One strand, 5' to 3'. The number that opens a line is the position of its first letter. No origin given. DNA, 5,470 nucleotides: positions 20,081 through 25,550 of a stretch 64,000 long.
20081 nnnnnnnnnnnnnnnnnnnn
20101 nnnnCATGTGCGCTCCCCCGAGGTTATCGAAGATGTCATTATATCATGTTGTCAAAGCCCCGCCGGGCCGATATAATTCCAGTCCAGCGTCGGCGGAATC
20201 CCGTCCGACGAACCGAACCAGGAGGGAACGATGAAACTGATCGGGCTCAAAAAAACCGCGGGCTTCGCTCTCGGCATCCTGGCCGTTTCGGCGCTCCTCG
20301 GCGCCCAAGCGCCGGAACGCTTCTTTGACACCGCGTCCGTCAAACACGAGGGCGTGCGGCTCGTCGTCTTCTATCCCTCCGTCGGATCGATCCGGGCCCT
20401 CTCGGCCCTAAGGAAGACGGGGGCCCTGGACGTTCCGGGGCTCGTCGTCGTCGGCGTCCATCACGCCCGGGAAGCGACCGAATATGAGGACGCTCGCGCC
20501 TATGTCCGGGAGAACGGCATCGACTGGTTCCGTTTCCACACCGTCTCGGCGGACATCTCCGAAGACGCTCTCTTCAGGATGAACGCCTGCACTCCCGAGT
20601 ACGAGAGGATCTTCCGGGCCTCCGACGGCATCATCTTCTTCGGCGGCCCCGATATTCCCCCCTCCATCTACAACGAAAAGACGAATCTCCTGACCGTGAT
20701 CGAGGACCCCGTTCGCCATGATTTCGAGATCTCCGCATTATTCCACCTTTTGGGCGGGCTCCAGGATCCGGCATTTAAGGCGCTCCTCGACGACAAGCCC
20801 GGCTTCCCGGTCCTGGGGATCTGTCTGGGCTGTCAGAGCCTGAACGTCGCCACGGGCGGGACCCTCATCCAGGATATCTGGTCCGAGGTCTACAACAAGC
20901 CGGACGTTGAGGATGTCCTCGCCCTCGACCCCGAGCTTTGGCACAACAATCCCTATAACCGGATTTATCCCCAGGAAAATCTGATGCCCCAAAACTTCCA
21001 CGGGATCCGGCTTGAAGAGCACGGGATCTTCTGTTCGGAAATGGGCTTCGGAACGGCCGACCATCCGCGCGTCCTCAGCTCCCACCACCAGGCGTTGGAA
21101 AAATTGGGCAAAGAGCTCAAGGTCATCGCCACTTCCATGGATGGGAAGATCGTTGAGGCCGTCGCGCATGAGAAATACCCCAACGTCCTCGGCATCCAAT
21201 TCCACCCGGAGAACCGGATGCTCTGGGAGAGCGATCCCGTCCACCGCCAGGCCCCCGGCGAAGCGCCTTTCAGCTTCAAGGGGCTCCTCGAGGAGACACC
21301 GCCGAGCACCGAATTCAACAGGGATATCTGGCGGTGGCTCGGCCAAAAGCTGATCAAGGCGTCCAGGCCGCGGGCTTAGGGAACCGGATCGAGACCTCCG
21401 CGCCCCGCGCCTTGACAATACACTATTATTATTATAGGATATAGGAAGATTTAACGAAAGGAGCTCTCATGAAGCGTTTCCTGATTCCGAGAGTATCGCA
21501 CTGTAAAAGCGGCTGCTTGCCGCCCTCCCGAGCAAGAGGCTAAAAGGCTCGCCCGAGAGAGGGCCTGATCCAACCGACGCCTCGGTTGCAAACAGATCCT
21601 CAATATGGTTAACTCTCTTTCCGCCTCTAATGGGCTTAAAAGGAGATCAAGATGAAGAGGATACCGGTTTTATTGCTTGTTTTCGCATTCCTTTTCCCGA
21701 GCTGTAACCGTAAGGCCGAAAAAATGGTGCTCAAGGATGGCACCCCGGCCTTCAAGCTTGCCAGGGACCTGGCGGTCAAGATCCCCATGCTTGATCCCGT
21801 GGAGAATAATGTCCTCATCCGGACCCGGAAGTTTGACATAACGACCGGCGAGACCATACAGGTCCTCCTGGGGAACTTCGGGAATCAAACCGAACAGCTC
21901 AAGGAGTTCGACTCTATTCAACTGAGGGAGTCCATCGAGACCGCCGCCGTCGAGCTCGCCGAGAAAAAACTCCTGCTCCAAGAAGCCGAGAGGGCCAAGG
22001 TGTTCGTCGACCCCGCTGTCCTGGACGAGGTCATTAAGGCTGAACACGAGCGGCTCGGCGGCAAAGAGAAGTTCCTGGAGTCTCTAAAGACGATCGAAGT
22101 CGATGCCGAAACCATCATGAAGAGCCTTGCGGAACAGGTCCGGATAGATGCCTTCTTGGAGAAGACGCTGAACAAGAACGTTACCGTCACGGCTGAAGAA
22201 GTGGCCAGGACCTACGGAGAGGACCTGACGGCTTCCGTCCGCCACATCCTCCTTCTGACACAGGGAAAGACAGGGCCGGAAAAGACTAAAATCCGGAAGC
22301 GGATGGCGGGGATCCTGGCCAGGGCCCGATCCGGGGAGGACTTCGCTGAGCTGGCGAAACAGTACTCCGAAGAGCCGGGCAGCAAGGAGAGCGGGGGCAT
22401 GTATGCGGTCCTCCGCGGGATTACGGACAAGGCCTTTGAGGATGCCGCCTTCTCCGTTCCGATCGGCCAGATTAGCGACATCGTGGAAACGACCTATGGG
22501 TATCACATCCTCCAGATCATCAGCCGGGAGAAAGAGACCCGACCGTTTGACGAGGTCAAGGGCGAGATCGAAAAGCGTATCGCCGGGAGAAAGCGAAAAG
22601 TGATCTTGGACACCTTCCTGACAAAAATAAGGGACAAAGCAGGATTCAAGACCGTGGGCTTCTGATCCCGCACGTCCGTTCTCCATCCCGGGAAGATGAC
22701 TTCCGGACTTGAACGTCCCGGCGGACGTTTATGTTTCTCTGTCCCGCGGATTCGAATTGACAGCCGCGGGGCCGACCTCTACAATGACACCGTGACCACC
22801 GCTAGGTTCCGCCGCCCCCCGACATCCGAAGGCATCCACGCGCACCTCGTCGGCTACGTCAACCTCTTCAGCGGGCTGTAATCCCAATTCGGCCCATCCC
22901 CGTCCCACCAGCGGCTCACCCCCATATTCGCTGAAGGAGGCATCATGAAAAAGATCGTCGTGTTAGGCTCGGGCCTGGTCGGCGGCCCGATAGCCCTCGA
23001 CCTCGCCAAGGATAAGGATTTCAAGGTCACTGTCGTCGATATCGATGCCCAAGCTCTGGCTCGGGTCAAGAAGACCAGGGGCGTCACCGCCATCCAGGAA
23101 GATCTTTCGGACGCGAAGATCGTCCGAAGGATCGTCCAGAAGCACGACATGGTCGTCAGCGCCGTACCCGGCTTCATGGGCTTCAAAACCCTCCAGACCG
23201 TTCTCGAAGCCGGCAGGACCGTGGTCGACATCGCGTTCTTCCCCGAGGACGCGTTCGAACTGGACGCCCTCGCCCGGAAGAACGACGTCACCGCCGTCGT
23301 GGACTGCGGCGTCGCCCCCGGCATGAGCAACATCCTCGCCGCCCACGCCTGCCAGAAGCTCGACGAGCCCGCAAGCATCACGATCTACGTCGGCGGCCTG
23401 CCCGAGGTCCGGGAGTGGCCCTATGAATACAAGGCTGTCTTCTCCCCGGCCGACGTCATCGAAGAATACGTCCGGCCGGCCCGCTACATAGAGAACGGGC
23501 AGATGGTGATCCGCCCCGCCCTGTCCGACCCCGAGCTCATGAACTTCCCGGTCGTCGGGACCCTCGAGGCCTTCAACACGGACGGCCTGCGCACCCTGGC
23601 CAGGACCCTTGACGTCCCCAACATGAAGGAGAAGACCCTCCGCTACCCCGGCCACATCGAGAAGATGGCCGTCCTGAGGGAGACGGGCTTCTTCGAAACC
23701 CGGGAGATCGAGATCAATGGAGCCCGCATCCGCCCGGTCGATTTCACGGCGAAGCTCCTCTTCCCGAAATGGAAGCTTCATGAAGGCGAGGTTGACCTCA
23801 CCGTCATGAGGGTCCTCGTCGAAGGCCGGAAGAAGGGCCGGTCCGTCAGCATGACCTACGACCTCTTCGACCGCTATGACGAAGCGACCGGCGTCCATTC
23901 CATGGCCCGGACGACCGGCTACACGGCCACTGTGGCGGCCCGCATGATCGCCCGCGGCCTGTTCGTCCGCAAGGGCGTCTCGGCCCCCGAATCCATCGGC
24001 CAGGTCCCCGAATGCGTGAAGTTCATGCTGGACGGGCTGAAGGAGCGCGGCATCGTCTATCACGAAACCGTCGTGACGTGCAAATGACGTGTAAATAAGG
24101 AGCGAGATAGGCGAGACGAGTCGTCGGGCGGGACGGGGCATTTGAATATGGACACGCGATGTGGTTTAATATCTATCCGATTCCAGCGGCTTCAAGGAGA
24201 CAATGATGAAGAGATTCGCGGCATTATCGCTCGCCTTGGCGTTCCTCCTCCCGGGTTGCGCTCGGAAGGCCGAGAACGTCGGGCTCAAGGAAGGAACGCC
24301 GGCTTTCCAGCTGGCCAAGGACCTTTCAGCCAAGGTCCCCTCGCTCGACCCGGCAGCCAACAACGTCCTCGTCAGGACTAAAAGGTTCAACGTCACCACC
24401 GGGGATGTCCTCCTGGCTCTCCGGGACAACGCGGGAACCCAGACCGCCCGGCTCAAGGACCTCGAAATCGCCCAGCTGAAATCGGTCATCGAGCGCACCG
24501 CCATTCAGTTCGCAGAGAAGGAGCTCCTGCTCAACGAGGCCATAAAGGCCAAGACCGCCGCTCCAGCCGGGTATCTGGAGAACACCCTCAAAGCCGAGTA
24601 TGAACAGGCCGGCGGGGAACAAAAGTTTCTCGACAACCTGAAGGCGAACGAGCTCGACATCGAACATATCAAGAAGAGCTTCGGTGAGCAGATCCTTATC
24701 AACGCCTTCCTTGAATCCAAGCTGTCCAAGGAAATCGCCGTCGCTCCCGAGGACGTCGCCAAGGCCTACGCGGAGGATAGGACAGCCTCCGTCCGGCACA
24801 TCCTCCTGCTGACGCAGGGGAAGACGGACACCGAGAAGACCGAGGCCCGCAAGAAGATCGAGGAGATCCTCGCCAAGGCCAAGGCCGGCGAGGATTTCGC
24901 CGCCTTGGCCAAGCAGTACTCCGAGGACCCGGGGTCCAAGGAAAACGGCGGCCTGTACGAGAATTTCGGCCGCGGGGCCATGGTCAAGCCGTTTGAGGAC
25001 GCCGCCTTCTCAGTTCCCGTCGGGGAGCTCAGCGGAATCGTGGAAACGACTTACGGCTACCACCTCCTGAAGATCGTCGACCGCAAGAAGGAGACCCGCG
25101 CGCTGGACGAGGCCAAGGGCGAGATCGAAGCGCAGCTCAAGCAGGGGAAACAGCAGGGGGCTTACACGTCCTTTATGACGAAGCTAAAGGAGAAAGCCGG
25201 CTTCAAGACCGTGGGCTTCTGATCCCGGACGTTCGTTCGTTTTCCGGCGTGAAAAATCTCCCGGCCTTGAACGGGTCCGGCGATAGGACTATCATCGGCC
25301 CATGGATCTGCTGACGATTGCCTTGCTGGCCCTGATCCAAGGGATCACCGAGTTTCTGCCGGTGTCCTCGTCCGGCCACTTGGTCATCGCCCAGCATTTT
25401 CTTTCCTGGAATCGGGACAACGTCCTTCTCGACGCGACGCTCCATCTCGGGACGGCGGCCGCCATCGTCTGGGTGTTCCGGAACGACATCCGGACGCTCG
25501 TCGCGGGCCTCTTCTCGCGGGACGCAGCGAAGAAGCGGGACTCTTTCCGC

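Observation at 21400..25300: Tandem paralogous parvulin lipoproteins with a duplicated 3' flank and a possible remnant 5' fragment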

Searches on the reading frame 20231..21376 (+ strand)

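Call 5: search_protein_families(library=pfam, proteins=[window:20231-21376:+])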
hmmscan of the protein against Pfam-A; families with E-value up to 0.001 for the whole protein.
window:20231-21376:+ (382 aa): 2 families
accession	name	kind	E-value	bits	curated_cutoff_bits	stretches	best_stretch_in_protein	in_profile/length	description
PF07722.19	Peptidase_C26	-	2e-29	103.4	20.5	1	123-327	51-219/219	Peptidase C26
PF00117.34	GATase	-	9.1e-17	61.8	22.8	1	191-329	72-174/190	Glutamine amidotransferase class-I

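Call 83: search_protein_families(library=ncbifam, proteins=[window:20231-21376:+], max_evalue=0.00001)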
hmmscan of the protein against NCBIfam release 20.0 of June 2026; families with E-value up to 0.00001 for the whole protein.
window:20231-21376:+ (382 aa): 9 families
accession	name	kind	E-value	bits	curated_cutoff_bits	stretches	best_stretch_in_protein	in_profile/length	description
NF001975.0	PRK00758.1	equivalog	1.8e-10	40.7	198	0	275-328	114-165/185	GMP synthase subunit A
TIGR00888.1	guaA_Nterm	equivalog_domain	2.6e-10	40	172.15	0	278-328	119-167/188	glutamine-hydrolyzing GMP synthase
NF008471.0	PRK11366.1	equivalog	3.6e-10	39.7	266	1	192-328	108-225/254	gamma-glutamyl-gamma-aminobutyrate hydrolase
NF011201.0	PRK14607.1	equivalog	5e-08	32.1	670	0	290-328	136-172/534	bifunctional anthranilate synthase component II/anthranilate phosphoribosyltransferase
NF005849.0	PRK07765.1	equivalog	7.2e-08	32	308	0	290-328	139-175/219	aminodeoxychorismate/anthranilate synthase component II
NF010081.0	PRK13566.1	equivalog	1.7e-07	29.9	645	0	285-331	659-703/729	anthranilate synthase component I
NF000848.1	PRK00074.1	equivalog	5.6e-07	28.5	400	0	279-328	123-170/512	glutamine-hydrolyzing GMP synthase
TIGR00566.1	trpG_papA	subfamily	9.5e-07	28.8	121.05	0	192-214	75-97/192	glutamine amidotransferase of anthranilate synthase or aminodeoxychorismate synthase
TIGR01815.1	TrpE-clade3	equivalog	6.9e-06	24.3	739.15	0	289-331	651-691/717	anthranilate synthase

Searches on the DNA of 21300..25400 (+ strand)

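Call 7: search_rna_families(source=window, start=21300, end=25400, threshold=evalue, max_evalue=10)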
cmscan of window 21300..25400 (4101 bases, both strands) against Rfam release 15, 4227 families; matches with E-value up to 10: 3.
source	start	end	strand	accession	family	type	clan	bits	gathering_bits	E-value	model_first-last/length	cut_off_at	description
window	24832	24965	-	RF02491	Gl_U1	Gene; snRNA; splicing;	CL00005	19.9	100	0.14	1-121/121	no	Giardia U1 spliceosomal RNA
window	22995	23094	-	RF01529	CC3552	Gene; sRNA;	-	18.8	50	7.4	1-106/106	no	Cauldobacter sRNA CC3552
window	23916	23989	+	RF00629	P24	Gene;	-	11.4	100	8.6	84-160/255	no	Pseudomonas sRNA P24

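Call 88: search_rna_families(source=window, start=21400, end=21660, threshold=evalue, max_evalue=10)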
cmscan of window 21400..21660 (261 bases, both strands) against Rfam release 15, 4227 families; matches with E-value up to 10: 4.
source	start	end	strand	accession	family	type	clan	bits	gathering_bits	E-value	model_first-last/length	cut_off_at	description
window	21541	21600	-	RF02808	PyrR210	Gene; snRNA; snoRNA; HACA-box;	-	14.1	59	2.2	1-59/59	no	Pyrobaculum sRNA 210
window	21457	21530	+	RF01804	Lambda_thermo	Cis-reg; thermoregulator;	-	13.6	50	2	1-59/59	no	Lambda phage CIII thermoregulator element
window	21513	21546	+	RF01092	GP_knot2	Cis-reg;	-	12.7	80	7.9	12-46/61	no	Gag/pol translational readthrough site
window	21597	21660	+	RF00096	U8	Gene; snRNA; snoRNA; CD-box;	-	11.5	41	9.7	1-65/135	3'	U8 small nucleolar RNA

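Call 89: search_rna_families(source=L171, start=8420, end=8650, threshold=evalue, max_evalue=10)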
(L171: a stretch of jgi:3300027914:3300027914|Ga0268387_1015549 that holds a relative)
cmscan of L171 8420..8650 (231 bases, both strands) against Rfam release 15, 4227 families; matches with E-value up to 10: 5.
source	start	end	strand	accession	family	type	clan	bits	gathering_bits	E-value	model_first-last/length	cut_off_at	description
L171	8611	8649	-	RF01121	sR38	Gene; snRNA; snoRNA; CD-box;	-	19.2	50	0.015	15-59/59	no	Small nucleolar RNA sR38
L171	8579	8625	+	RF04245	MIR169_7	Gene; miRNA;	CL00098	14.6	44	5.1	1-85/85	no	MIR169_7 microRNA precursor family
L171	8581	8623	+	RF00891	mir-671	Gene; miRNA;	-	14.3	65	9.3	1-84/84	no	mir-671 microRNA precursor family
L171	8462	8490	+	RF01337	CRISPR-DR24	Gene; CRISPR;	-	13.4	35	5.1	1-30/30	no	CRISPR RNA direct repeat element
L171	8420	8488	-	RF00064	HgcG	Gene; snRNA; snoRNA; HACA-box;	-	10.2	77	0.74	1-63/276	3'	HgcG RNA (Pab40)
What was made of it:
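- On Known RNA families (Rfam 15): Only chance-level matches appear in 21300-25400, 21400-21660 and L171 8420-8650 (calls 7, 88, 89).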

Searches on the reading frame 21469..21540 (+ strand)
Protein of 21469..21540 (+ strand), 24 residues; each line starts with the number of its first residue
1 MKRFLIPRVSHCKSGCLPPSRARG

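Call 22: search_protein_families(library=pfam, proteins=[window:21469-21540:+], max_evalue=1)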
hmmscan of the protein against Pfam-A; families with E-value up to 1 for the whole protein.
seq(24 aa): 0 families

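Call 23: search_protein_families(library=ncbifam, proteins=[window:21469-21540:+], max_evalue=1)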
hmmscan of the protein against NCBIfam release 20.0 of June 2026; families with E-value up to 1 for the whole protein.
seq(24 aa): 0 families
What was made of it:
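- Tried and rejected: No hit, although power is low at this length (calls 22, 23).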
